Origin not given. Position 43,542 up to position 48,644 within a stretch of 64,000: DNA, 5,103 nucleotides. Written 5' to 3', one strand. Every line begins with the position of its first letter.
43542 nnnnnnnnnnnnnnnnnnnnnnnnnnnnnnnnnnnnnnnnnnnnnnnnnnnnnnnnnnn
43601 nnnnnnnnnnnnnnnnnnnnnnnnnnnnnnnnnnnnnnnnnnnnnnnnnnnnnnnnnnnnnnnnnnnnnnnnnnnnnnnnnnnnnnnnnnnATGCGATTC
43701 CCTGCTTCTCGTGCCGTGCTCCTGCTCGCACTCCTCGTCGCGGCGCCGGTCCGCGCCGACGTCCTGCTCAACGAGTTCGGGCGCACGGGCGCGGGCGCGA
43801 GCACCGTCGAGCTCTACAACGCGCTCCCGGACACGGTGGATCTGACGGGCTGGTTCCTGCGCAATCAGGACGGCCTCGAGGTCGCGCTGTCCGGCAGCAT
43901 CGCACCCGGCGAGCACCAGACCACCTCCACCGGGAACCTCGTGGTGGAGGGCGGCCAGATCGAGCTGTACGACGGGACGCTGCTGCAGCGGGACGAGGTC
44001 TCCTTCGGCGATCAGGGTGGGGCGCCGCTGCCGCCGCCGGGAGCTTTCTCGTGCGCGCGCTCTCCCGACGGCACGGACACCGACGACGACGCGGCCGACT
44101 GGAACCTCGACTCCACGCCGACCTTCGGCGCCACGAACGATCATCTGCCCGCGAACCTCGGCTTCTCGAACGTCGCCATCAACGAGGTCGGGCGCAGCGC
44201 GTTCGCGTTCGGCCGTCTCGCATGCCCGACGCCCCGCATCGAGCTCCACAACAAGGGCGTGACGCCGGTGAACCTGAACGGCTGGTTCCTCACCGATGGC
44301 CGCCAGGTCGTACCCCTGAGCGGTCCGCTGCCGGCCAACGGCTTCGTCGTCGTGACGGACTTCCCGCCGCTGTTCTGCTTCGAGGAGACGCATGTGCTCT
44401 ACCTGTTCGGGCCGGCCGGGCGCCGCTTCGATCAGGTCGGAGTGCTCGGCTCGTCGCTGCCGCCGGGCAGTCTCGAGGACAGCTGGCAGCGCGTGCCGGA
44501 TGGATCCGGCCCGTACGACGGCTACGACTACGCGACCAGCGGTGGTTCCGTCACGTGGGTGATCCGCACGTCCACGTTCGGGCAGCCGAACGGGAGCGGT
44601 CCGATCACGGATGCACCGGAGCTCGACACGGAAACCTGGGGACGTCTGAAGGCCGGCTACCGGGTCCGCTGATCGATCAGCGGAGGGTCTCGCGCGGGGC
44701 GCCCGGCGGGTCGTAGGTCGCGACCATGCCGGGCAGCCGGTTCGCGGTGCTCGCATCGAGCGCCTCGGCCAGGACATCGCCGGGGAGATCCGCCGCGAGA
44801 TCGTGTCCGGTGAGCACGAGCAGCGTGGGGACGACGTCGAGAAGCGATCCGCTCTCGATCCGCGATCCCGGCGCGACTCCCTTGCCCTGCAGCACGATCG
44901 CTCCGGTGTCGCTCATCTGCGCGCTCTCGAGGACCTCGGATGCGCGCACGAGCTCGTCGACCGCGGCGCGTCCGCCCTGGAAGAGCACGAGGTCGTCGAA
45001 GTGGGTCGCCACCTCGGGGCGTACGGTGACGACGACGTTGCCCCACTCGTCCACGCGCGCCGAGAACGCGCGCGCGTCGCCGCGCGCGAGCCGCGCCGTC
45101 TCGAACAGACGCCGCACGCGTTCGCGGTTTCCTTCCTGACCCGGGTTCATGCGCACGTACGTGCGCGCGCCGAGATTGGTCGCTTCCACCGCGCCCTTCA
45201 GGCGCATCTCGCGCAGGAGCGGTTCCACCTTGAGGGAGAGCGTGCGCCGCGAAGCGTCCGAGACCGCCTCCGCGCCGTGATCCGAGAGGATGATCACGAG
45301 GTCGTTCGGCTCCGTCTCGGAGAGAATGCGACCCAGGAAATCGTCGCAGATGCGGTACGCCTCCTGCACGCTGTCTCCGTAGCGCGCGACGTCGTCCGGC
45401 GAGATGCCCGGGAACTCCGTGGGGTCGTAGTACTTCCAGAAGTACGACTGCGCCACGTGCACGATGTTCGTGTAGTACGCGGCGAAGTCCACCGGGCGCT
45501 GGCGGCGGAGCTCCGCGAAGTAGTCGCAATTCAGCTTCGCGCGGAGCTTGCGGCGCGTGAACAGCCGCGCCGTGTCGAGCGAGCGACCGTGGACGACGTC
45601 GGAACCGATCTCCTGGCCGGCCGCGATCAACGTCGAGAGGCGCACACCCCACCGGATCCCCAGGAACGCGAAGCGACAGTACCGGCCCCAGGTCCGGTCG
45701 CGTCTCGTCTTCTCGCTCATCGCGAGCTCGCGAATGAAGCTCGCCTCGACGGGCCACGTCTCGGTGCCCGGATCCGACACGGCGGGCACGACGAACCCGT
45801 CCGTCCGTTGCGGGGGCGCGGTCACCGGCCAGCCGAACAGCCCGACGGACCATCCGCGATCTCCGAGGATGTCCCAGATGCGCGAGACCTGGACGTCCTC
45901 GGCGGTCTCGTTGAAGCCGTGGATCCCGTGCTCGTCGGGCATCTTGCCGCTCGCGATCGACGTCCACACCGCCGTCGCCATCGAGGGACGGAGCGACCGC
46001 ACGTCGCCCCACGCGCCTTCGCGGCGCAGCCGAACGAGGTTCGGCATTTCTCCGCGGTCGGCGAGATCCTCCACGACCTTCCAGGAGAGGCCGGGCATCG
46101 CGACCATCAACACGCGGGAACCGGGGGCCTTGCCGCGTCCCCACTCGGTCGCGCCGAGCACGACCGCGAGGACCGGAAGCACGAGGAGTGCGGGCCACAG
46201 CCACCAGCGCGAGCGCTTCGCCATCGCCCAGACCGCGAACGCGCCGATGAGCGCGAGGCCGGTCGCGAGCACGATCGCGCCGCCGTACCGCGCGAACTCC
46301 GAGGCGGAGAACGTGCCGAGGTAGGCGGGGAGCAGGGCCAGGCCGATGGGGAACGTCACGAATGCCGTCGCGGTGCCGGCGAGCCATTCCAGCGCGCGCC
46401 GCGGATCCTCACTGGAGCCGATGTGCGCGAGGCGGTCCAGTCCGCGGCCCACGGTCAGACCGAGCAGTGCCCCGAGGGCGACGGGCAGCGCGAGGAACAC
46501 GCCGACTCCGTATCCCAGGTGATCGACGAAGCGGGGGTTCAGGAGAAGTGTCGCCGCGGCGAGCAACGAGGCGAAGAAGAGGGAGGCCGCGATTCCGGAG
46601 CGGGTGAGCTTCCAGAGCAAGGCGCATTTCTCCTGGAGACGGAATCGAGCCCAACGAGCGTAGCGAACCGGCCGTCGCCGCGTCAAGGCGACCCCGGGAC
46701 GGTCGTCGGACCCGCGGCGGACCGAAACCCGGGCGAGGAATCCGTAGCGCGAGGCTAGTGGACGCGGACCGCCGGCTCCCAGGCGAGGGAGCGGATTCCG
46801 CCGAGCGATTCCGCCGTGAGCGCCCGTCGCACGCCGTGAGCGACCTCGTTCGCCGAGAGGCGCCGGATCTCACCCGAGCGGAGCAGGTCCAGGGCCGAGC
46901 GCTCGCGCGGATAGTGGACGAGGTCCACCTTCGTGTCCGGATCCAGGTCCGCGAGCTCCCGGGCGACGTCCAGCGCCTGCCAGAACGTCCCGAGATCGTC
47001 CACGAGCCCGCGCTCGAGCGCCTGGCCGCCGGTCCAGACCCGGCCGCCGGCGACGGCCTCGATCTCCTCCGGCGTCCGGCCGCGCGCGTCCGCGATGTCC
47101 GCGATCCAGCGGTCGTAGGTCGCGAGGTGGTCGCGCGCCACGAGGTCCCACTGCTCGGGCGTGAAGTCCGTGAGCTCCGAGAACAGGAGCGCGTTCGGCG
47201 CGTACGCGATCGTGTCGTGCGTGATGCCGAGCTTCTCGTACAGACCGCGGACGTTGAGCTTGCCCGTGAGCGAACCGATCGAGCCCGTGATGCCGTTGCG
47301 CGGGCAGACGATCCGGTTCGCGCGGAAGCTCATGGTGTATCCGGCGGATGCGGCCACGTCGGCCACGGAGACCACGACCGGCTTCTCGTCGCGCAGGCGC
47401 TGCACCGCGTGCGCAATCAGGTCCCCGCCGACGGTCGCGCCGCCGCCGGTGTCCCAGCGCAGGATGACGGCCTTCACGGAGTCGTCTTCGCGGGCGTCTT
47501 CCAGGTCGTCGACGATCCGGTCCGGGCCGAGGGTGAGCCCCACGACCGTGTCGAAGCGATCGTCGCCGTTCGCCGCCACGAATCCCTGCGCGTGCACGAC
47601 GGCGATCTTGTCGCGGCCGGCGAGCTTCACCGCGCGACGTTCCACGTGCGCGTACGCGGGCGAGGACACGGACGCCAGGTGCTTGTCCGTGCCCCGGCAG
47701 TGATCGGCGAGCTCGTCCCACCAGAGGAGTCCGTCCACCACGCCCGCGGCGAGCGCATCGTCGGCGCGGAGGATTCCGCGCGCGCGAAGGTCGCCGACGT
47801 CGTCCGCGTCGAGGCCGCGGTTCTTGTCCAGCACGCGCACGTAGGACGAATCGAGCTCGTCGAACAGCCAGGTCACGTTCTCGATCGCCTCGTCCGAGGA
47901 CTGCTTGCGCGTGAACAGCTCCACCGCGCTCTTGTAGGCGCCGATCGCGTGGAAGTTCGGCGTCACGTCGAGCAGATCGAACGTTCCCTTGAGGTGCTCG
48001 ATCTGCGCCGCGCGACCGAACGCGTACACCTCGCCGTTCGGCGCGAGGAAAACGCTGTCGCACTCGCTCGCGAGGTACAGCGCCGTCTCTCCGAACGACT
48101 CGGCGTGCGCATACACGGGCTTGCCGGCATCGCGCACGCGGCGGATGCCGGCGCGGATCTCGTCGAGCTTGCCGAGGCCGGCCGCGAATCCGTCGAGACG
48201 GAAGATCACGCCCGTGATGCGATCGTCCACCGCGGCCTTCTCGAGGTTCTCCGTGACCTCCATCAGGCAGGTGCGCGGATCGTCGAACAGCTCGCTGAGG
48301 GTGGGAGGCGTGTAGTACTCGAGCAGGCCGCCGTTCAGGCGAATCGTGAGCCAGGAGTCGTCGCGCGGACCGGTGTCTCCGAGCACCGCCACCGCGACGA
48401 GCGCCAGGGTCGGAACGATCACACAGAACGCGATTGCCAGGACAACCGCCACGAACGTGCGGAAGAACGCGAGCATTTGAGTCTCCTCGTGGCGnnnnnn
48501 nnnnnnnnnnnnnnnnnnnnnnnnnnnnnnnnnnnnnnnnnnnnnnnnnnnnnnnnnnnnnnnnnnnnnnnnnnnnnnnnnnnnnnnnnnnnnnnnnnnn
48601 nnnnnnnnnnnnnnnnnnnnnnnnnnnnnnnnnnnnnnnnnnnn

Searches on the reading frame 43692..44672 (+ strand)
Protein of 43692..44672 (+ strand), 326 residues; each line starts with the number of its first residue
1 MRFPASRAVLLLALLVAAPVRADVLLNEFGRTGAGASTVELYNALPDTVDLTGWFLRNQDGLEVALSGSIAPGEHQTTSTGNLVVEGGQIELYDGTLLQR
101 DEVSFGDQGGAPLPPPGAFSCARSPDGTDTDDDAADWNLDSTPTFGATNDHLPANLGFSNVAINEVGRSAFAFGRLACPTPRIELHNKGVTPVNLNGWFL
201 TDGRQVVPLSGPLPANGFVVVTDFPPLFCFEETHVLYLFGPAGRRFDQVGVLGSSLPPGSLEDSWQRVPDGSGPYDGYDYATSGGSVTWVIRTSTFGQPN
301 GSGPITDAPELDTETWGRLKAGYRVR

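Call 83: search_protein_families(library=pfam, proteins=[window:43692-44672:+], max_evalue=0.001)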
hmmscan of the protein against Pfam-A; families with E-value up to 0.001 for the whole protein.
window:43692-44672:+ (326 aa): 1 family
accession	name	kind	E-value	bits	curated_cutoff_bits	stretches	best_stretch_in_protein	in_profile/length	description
PF00932.25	LTD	-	1.6e-12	48.2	34.3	2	20-82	4-71/109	Lamin Tail Domain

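Call 84: search_protein_families(library=ncbifam, proteins=[window:43692-44672:+], max_evalue=0.001)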
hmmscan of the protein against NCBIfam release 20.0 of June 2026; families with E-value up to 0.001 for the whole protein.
window:43692-44672:+ (326 aa): 0 families

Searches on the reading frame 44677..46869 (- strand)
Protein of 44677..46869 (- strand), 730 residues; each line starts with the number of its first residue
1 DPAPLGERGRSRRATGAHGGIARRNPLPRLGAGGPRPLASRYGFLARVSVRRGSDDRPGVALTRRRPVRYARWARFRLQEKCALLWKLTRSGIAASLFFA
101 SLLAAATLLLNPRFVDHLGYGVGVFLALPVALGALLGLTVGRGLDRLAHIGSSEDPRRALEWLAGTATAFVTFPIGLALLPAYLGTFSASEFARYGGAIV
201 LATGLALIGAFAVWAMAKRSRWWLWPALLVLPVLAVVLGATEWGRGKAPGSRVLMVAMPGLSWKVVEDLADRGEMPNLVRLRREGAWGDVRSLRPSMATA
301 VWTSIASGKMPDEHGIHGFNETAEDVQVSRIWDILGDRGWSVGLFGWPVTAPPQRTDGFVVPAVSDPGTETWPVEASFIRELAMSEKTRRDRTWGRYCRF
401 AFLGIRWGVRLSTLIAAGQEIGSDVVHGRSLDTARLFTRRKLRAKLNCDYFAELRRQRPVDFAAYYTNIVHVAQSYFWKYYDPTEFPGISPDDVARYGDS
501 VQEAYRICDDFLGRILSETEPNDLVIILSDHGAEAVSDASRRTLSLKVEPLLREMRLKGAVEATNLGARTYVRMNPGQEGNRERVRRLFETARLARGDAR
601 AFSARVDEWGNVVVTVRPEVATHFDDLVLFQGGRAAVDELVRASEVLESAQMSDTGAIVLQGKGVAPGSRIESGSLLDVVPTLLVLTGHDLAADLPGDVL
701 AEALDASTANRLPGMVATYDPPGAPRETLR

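Call 83: search_protein_families(library=pfam, proteins=[window:44677-46869:-], max_evalue=0.001)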
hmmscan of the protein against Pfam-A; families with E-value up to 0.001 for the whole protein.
window:44677-46869:- (730 aa): 1 family
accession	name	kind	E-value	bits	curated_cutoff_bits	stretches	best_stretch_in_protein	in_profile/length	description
PF01663.27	Phosphodiest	-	3.2e-22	80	23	1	253-588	1-278/342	Type I phosphodiesterase / nucleotide pyrophosphatase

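Call 84: search_protein_families(library=ncbifam, proteins=[window:44677-46869:-], max_evalue=0.001)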
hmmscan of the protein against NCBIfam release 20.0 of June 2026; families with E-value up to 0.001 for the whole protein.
window:44677-46869:- (730 aa): 0 families

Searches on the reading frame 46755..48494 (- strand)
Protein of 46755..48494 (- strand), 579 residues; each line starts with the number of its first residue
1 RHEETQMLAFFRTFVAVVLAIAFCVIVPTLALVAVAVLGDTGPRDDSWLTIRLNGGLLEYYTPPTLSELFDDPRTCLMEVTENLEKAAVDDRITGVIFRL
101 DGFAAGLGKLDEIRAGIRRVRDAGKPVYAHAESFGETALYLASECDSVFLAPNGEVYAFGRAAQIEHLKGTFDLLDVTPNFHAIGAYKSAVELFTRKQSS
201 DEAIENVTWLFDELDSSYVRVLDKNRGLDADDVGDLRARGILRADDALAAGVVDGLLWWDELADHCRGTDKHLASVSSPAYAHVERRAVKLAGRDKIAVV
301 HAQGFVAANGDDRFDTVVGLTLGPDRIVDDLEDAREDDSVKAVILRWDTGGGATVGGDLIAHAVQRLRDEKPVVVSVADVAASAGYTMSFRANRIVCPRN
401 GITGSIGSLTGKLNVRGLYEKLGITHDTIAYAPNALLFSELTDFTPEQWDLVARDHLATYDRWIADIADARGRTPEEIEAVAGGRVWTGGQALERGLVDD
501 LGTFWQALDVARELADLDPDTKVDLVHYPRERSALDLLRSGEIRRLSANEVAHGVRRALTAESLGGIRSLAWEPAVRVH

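Call 83: search_protein_families(library=pfam, proteins=[window:46755-48494:-], max_evalue=0.001)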
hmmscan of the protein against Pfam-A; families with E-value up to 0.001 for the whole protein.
window:46755-48494:- (579 aa): 1 family
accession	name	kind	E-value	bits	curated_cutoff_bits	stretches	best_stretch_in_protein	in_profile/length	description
PF01343.23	Peptidase_S49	-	3.9e-53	180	24.9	2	367-517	3-153/154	Peptidase family S49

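Call 84: search_protein_families(library=ncbifam, proteins=[window:46755-48494:-], max_evalue=0.001)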
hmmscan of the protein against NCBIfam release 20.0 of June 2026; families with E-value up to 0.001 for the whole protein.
window:46755-48494:- (579 aa): 4 families
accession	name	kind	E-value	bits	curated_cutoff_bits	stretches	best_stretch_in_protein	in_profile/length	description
TIGR00705.1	SppA_67K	equivalog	6.4e-84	282.4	311.45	1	7-538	3-546/590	signal peptide peptidase SppA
NF008195.0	PRK10949.1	equivalog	6e-66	222.9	746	1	76-538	96-560/618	signal peptide peptidase SppA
TIGR00706.1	SppA_dom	equivalog_domain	2.1e-46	158.2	155.45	2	297-515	2-207/208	signal peptide peptidase SppA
NF008745.0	PRK11778.1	equivalog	7.3e-20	71.4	259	1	342-506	132-295/345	protease SohB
